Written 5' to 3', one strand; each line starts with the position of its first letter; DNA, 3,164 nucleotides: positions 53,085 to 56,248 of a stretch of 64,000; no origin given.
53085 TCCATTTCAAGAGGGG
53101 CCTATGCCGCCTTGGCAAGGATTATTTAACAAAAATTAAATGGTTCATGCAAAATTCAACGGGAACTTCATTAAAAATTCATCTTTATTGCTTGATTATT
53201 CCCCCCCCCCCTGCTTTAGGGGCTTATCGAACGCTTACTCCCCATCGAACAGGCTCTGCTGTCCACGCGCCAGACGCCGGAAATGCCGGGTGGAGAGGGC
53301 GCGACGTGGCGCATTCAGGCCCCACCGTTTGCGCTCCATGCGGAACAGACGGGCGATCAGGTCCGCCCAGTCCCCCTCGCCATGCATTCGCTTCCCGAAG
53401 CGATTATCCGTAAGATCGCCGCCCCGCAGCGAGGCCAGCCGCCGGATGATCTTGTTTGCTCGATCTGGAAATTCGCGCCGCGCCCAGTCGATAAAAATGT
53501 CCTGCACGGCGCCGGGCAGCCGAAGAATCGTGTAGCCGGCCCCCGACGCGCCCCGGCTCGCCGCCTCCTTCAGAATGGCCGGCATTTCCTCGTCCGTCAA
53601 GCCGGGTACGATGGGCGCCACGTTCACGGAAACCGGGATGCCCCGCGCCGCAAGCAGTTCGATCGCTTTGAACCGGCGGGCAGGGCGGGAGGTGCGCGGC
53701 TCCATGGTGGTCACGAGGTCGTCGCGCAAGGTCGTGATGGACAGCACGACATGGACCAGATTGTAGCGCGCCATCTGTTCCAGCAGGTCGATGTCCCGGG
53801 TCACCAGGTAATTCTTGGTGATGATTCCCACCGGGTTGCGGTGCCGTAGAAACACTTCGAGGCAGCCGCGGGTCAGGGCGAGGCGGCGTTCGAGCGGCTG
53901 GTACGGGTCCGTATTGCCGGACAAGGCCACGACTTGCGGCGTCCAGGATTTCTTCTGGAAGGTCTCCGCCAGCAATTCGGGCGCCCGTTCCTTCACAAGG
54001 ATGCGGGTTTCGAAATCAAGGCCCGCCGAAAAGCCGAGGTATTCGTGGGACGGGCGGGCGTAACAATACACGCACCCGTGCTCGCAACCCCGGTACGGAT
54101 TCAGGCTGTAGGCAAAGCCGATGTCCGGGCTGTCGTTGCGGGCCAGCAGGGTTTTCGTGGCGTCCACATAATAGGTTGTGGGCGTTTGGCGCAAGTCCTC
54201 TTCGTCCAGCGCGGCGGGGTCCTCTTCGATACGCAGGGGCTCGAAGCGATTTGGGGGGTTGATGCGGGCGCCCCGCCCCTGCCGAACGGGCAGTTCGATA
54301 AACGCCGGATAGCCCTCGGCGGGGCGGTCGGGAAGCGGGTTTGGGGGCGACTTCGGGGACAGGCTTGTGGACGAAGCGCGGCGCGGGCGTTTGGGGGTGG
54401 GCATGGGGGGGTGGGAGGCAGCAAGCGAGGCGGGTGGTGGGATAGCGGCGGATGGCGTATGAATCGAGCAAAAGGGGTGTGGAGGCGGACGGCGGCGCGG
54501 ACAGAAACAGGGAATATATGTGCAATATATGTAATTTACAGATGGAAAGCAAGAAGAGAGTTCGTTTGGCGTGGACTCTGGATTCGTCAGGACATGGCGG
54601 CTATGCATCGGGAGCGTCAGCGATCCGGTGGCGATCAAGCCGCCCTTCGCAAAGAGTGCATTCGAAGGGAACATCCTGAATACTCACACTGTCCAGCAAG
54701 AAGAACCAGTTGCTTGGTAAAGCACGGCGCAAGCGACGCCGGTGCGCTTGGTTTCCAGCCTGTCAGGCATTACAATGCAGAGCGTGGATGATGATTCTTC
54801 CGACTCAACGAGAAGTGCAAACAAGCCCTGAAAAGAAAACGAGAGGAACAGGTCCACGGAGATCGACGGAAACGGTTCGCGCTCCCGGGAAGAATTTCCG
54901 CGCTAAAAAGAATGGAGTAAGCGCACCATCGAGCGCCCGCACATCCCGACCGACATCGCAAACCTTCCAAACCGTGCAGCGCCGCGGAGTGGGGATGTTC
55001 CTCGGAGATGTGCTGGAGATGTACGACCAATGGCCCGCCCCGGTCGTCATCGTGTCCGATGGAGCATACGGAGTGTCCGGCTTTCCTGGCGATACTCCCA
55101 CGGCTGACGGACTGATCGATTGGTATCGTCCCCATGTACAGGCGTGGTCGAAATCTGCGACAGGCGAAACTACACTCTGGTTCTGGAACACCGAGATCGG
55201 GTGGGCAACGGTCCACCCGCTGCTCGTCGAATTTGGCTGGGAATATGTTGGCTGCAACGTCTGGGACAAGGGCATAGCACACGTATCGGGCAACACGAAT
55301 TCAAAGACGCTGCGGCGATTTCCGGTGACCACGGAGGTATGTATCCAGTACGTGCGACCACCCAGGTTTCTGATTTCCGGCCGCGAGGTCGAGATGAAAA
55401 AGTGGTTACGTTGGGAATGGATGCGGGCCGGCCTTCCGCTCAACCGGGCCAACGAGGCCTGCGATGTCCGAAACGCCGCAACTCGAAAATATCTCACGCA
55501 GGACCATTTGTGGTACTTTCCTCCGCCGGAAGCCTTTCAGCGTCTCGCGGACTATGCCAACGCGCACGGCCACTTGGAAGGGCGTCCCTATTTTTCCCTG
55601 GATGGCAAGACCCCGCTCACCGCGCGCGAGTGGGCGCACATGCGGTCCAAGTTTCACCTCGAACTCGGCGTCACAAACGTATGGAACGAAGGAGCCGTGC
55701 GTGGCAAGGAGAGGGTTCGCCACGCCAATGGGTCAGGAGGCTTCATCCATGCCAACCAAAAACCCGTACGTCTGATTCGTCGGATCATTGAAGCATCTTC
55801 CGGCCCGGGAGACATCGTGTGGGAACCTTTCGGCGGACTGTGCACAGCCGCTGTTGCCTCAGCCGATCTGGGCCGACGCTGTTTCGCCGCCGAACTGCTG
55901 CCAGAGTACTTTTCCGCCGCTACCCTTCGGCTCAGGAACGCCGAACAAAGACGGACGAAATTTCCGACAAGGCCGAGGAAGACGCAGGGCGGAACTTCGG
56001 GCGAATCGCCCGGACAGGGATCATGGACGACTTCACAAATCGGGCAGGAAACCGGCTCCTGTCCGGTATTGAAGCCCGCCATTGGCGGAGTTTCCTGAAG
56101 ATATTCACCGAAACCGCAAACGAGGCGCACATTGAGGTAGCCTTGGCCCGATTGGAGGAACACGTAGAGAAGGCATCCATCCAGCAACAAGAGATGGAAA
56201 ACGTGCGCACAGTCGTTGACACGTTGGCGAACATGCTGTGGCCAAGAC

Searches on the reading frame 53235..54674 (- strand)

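Call 6: search_protein_families(library=pfam, proteins=[window:53235-54674:-], max_evalue=0.01)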
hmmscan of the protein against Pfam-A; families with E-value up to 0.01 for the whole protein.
window:53235-54674:- (479 aa): 1 family
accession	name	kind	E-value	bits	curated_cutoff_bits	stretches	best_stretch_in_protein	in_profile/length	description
PF04055.27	Radical_SAM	-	3e-21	76.7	29.5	1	192-370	2-165/166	Radical SAM superfamily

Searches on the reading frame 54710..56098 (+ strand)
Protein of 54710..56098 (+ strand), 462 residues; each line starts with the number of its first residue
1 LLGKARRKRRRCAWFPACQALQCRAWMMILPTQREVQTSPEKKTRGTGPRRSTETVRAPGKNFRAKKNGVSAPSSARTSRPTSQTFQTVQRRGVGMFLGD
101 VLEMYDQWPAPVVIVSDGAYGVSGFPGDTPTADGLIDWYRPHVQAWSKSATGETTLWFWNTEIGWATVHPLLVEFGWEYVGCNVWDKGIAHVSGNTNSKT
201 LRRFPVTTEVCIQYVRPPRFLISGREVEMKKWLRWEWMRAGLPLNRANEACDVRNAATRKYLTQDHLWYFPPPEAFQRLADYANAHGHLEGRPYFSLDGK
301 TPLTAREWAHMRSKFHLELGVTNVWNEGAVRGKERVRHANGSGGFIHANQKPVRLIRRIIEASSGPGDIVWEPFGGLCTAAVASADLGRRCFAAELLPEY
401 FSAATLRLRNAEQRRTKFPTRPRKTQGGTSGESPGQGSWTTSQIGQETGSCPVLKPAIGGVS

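Call 6: search_protein_families(library=pfam, proteins=[window:54710-56098:+], max_evalue=0.01)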
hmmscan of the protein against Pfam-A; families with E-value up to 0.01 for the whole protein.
window:54710-56098:+ (462 aa): 1 family
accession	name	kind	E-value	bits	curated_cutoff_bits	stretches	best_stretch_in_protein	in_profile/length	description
PF01555.25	N6_N4_Mtase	-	2.2e-14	54.4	26.7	1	131-404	24-219/221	DNA methylase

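Call 78: search_protein_families(library=padloc, proteins=[window:54710-56098:+], max_evalue=0.01)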
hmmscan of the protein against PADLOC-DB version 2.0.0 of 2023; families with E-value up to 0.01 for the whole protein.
window:54710-56098:+ (462 aa): 38 families (the best 25 are shown)
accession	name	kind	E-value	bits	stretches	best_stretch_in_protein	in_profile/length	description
PDLC03371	MTase_II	-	6.7e-17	59.9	1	316-414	172-258/260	Type II methyltransferase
PDLC03216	MTase_II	-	2.6e-14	51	1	321-416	170-263/364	Type II methyltransferase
PDLC03299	MTase_II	-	3.1e-14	51.2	1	345-417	194-266/296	Type II methyltransferase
PDLC03738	oMTase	-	9.6e-13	45.6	1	328-413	187-270/376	orphan methyltransferase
PDLC03228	MTase_II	-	3.5e-12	44.7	1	342-411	139-208/227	Type II methyltransferase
PDLC03320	MTase_II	-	8.3e-11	39.6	1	343-414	209-280/289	Type II methyltransferase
PDLC03308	MTase_II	-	1.8e-10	38.4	1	337-416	323-401/419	Type II methyltransferase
PDLC03387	MTase_II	-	2e-10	38.3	1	346-411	213-278/289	Type II methyltransferase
PDLC03339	MTase_II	-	4e-10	37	1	348-411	211-274/399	Type II methyltransferase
PDLC03230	MTase_II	-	2.2e-09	35.1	1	326-420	201-294/360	Type II methyltransferase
PDLC03300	MTase_II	-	4.8e-09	33.7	1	347-408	215-276/302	Type II methyltransferase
PDLC03265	MTase_II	-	1.4e-08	32.6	1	229-408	168-328/333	Type II methyltransferase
PDLC03636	MTase_III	-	3.5e-08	30.7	1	341-399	338-396/575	Type III methyltransferase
PDLC03309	MTase_II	-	3.4e-07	27.5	1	336-412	273-344/353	Type II methyltransferase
PDLC03241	MTase_II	-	3.6e-07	27.5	1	346-410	371-435/447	Type II methyltransferase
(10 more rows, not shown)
